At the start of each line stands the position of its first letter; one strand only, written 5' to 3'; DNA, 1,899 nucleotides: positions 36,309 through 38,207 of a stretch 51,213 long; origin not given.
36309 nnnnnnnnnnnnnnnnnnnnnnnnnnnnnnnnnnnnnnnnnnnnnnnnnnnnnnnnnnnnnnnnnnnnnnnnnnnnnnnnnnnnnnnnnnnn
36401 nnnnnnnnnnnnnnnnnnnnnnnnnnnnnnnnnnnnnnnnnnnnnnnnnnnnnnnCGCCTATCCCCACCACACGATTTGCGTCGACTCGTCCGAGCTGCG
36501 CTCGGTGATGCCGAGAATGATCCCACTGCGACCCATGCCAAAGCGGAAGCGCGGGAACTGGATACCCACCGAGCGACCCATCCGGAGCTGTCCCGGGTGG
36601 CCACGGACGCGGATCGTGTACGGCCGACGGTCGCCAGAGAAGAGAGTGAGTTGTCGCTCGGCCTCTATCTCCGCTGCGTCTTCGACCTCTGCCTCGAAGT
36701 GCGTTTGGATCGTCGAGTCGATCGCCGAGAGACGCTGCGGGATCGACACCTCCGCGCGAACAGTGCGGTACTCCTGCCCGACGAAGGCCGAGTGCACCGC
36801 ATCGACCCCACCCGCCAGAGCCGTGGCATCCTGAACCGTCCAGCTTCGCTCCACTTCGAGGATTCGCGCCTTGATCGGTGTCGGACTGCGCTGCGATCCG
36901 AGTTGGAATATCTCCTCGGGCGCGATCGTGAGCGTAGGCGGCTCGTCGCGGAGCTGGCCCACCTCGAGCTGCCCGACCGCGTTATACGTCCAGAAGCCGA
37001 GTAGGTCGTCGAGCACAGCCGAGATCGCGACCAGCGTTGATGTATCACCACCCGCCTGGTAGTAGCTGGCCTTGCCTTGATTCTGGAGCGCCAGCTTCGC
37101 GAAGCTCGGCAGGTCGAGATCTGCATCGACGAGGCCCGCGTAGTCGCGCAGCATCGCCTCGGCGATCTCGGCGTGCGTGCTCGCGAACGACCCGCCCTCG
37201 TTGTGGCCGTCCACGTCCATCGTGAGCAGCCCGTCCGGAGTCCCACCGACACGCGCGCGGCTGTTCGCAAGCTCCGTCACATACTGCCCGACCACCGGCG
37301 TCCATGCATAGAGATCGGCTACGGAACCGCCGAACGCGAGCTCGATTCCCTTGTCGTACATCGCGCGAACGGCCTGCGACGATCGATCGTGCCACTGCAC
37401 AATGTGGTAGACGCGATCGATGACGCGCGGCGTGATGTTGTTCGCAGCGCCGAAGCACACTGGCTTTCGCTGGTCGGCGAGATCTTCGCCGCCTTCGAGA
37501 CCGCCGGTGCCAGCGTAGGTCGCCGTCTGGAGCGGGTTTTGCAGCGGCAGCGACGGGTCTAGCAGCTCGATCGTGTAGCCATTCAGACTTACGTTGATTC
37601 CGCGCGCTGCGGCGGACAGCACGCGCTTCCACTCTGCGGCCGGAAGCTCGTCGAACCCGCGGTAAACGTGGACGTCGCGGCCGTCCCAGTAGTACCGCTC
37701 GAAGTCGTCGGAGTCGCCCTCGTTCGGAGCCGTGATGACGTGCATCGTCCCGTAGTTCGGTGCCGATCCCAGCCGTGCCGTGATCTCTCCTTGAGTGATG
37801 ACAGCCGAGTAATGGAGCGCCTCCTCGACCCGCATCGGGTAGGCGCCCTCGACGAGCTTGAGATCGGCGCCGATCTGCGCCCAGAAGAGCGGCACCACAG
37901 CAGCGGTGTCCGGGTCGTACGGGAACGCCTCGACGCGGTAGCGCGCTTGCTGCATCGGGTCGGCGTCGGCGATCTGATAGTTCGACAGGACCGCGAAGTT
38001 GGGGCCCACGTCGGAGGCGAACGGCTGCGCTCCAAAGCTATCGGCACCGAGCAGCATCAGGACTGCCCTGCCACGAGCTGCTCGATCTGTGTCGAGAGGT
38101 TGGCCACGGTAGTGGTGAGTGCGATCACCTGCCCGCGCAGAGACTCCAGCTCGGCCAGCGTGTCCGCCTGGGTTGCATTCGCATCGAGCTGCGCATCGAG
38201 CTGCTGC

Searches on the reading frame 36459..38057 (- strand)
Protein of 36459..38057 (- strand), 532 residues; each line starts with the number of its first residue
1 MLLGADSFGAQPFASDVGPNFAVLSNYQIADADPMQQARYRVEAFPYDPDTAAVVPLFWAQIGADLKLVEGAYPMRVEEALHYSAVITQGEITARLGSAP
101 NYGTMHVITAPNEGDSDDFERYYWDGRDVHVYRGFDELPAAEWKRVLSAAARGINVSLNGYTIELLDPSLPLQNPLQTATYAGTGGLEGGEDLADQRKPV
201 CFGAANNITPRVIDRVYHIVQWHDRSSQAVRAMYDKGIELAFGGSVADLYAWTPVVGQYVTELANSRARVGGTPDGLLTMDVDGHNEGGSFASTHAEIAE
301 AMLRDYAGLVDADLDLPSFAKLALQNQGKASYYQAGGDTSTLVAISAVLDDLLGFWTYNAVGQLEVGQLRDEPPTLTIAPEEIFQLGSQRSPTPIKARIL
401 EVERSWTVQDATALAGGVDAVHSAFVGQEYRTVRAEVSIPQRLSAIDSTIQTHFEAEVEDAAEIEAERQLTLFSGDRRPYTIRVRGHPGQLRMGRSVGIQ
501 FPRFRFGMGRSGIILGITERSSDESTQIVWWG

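Call 6: search_protein_families(library=pfam, proteins=[window:36459-38057:-], max_evalue=0.1)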
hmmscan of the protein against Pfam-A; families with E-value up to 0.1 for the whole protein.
window:36459-38057:- (532 aa): 0 families

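Call 7: search_protein_families(library=phrogs, proteins=[window:36459-38057:-], max_evalue=0.1)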
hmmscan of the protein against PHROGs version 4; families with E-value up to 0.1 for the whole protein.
window:36459-38057:- (532 aa): 2 families
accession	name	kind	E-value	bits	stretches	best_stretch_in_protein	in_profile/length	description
phrog_8917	-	unknown function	5e-68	231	1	5-532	54-609/613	-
phrog_31539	-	unknown function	6.3e-12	45.5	1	149-362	112-322/899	-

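Call 11: search_dna_similar(query=window:36459-38057:-, collection=phages, mode=protein, max_rows=15)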
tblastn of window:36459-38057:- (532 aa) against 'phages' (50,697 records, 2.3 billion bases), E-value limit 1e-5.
Records with a match: 5; places in all: 5; records where one place covers at least 80% of the query: 1.
Best place of each record, by identity: <60% 5.
By first word of the organism name: Azospirillum 2; Caulobacter 2; EBPR 1.
By host as written in the record: Azospirillum brasilense Cd 2; Caulobacter crescentus 2; - 1.
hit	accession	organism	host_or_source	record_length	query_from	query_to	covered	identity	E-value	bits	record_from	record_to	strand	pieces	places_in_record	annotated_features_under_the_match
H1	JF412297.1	EBPR siphovirus 2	-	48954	73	532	86%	28.9%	6e-19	97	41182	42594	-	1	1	gp72: hypothetical protein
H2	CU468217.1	Azospirillum phage Cd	Azospirillum brasilense Cd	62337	163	516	67%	28.4%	1e-6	57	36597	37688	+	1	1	48: hypothetical protein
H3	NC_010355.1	Azospirillum phage Cd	Azospirillum brasilense Cd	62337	163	516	67%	28.4%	1e-6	57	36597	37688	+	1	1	48: hypothetical protein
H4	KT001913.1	Caulobacter phage Sansa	Caulobacter crescentus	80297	165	369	39%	28.0%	2e-7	60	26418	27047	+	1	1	hypothetical protein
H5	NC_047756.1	Caulobacter phage Sansa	Caulobacter crescentus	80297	165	369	39%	28.0%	2e-7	60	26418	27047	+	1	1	hypothetical protein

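Call 77: get_annotated_region(hit=H1, flank=9000)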
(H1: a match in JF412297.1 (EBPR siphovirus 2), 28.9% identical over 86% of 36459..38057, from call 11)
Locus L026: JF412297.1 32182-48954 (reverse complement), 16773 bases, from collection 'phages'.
description: EBPR siphovirus 2, partial sequence.
organism: EBPR siphovirus 2 (NCBI taxid 1048521)
taxonomy: Viruses; Duplodnaviria; Heunggongvirae; Uroviricota; Caudoviricetes
host: -; source: -; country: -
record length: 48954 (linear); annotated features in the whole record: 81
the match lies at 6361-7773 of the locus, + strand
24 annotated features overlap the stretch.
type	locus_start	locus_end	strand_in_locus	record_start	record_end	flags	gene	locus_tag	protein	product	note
misc_feature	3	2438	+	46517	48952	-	gp77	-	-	-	similar to tail protein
CDS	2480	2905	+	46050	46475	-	gp76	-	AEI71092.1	hypothetical protein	ESV2_76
CDS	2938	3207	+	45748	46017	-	gp75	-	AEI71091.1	hypothetical protein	ESV2_75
CDS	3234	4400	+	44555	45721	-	gp74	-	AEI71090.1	hypothetical protein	ESV2_74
CDS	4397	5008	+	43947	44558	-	gp73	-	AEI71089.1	hypothetical protein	ESV2_73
CDS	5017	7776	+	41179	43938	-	gp72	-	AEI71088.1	hypothetical protein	ESV2_72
CDS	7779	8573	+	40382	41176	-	gp71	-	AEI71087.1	hypothetical protein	ESV2_71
misc_feature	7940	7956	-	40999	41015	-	-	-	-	-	CAP CRISPR match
CDS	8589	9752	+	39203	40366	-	gp70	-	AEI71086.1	hypothetical protein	ESV2_70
CDS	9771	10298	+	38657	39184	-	gp69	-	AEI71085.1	hypothetical protein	ESV2_69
CDS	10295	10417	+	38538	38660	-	gp68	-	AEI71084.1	hypothetical protein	ESV2_68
CDS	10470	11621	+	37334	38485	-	gp67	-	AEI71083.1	lysozyme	-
CDS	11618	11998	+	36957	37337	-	gp66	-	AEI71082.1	hypothetical protein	ESV2_66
CDS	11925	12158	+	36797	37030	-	gp65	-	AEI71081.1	hypothetical protein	ESV2_65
CDS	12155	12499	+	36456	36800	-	gp64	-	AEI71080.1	hypothetical protein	ESV2_64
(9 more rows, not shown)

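Call 112: search_solved_structures(query=window:36459-38057:-, max_evalue=1)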
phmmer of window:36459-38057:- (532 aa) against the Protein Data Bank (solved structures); distinct sequences matched with E-value up to 1: 0.
